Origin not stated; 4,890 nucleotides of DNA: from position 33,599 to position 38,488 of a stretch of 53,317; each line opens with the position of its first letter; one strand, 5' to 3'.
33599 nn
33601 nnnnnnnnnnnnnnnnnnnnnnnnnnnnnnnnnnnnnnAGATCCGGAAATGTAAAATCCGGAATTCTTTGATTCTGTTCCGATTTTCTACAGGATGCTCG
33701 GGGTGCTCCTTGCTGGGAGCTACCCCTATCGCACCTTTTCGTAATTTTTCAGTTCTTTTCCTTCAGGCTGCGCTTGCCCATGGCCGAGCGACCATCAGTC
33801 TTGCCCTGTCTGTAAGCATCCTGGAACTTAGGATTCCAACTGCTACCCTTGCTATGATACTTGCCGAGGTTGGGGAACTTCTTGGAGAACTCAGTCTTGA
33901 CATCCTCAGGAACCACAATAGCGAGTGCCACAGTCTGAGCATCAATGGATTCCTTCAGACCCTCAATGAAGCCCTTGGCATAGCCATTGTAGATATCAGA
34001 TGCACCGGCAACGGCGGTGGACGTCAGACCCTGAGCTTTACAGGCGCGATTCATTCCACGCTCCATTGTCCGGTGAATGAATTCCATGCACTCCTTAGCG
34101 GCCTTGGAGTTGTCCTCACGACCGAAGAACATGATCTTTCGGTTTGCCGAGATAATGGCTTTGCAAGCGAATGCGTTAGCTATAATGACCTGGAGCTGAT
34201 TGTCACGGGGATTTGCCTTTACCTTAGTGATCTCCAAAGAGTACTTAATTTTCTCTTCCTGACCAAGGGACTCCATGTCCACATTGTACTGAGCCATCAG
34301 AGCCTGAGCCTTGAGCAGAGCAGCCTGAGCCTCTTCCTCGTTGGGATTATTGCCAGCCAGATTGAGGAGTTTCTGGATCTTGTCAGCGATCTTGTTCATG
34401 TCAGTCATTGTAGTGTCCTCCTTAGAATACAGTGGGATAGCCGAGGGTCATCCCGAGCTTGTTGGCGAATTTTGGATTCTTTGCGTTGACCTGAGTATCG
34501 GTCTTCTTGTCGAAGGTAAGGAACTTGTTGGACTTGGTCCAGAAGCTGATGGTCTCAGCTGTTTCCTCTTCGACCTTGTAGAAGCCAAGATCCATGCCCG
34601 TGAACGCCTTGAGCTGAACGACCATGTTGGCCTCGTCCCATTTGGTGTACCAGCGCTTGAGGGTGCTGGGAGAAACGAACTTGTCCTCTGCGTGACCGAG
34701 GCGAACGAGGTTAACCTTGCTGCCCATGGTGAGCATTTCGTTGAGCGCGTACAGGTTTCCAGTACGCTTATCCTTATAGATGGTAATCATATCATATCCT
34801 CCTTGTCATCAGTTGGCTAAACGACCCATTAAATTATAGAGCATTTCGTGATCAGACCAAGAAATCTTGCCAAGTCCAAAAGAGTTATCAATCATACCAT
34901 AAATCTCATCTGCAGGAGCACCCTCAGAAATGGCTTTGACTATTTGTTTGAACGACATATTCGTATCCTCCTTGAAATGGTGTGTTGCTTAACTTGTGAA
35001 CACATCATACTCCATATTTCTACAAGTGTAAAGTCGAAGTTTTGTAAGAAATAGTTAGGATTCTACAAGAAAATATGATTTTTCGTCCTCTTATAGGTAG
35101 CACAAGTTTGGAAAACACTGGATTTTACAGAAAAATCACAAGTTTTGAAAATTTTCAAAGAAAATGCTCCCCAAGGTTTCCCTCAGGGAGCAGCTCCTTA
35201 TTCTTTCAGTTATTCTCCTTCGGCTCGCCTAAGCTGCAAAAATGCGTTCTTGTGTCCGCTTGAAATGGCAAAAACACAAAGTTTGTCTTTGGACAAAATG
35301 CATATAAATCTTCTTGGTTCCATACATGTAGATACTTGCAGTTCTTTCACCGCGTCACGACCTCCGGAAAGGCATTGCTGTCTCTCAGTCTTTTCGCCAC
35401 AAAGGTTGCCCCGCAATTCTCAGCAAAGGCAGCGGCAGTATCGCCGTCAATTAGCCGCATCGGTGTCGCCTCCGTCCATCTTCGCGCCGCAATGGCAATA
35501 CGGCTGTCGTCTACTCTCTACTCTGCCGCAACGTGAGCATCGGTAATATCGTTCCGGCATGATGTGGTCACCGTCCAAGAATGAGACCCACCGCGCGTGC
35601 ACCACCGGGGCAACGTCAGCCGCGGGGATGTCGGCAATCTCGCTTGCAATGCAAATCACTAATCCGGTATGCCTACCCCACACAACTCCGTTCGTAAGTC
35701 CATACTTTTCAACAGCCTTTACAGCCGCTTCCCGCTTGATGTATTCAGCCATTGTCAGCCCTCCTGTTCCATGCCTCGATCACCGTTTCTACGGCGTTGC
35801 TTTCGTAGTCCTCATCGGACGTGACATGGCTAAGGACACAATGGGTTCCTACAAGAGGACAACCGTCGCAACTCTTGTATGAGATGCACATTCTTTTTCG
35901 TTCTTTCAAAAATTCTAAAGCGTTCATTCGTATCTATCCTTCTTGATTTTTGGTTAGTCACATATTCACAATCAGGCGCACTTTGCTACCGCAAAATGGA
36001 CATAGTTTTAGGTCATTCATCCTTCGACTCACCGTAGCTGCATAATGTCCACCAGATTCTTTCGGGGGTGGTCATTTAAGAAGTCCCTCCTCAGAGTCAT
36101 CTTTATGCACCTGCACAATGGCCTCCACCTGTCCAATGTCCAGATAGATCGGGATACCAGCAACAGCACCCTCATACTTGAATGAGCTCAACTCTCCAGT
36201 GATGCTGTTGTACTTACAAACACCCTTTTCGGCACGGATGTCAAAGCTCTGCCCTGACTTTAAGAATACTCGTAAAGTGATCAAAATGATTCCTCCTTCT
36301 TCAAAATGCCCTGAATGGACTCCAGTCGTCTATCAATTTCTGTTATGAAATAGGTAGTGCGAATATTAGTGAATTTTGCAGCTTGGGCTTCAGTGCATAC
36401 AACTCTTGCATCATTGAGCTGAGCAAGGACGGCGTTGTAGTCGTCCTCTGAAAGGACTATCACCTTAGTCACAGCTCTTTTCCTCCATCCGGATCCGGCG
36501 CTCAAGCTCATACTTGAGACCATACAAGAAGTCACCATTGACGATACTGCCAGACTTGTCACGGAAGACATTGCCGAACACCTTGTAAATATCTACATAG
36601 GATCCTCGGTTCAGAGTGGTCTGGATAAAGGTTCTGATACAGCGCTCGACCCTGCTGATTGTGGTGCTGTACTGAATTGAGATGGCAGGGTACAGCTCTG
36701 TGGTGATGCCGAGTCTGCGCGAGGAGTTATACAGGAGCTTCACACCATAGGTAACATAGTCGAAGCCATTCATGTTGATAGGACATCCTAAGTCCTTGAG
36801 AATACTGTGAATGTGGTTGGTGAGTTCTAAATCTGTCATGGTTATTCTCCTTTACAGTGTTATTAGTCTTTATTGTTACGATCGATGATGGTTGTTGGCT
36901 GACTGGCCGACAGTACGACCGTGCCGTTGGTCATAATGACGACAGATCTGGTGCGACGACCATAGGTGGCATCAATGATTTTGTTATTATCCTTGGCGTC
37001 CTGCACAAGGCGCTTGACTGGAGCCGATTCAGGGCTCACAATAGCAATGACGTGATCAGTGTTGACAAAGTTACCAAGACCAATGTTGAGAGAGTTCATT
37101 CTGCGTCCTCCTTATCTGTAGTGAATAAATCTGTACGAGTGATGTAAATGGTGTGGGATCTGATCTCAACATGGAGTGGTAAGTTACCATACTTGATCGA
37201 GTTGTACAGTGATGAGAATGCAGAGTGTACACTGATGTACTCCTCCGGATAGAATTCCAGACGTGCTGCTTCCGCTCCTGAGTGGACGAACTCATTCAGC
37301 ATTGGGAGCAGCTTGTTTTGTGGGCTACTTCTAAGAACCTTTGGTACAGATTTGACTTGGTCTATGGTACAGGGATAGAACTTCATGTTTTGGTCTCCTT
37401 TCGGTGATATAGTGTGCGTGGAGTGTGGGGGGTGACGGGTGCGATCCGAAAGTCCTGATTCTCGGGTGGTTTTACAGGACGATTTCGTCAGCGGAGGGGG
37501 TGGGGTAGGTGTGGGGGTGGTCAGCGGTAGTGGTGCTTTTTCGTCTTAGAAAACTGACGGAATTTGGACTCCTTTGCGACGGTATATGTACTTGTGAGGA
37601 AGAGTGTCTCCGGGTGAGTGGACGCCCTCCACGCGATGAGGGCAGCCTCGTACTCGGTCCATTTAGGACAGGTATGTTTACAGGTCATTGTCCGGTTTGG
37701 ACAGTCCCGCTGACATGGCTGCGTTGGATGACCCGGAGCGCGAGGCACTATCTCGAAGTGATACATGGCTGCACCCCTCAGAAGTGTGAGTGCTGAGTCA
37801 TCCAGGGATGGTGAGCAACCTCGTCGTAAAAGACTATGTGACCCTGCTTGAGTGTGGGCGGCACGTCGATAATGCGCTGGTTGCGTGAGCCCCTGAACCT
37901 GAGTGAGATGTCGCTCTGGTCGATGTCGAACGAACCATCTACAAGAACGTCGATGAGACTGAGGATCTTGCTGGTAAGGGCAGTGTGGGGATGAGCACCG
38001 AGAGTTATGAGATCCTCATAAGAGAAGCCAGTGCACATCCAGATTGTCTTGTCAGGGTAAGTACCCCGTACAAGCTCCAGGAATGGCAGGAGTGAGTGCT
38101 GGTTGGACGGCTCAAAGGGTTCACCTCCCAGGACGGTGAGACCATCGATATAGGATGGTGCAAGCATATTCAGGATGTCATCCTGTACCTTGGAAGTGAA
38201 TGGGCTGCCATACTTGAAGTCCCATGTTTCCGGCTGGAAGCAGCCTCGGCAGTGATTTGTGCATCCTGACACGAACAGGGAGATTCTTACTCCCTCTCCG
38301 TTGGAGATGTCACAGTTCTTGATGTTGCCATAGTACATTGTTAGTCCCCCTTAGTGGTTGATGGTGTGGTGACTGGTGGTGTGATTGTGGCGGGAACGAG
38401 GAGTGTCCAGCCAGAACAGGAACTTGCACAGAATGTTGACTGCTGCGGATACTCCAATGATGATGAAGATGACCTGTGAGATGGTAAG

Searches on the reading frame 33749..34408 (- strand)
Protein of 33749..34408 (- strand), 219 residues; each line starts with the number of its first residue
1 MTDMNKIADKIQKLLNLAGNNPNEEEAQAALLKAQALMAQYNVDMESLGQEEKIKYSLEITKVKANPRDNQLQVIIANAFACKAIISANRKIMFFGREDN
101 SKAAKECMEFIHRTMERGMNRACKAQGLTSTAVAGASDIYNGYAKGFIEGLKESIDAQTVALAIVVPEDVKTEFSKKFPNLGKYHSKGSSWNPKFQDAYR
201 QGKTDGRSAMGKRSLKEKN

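Call 74: search_protein_families(library=pfam, proteins=[window:33749-34408:-], max_evalue=0.001)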
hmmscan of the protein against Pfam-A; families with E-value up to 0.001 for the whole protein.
window:33749-34408:- (219 aa): 2 families
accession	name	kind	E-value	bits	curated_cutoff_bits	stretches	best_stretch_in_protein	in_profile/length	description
PF10979.13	DUF2786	-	5.2e-17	61.9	23.9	1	6-45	1-40/40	Protein of unknown function (DUF2786)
PF23771.1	DUF7168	-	4.4e-12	46.3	25.5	1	61-159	11-112/140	Domain of unknown function (DUF7168)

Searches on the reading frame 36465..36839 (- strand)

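Call 113: search_protein_families(library=pfam, proteins=[window:36465-36839:-], max_evalue=0.001)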
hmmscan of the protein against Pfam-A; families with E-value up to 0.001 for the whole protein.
window:36465-36839:- (124 aa): 1 family
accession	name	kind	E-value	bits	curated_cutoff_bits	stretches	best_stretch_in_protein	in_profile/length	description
PF08769.17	Spo0A_C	-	2.6e-20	72.8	25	1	10-108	1-100/104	Sporulation initiation factor Spo0A C terminal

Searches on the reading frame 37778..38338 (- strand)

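Call 41: search_protein_families(library=phrogs, proteins=[window:37778-38338:-], max_evalue=0.00001)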
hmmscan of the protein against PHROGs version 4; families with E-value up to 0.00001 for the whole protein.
window:37778-38338:- (186 aa): 1 family
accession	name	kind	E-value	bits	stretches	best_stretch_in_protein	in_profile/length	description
phrog_626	-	DNA, RNA and nucleotide metabolism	1.4e-51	175.4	1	1-167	1-161/164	anaerobic ribonucleotide reductase small subunit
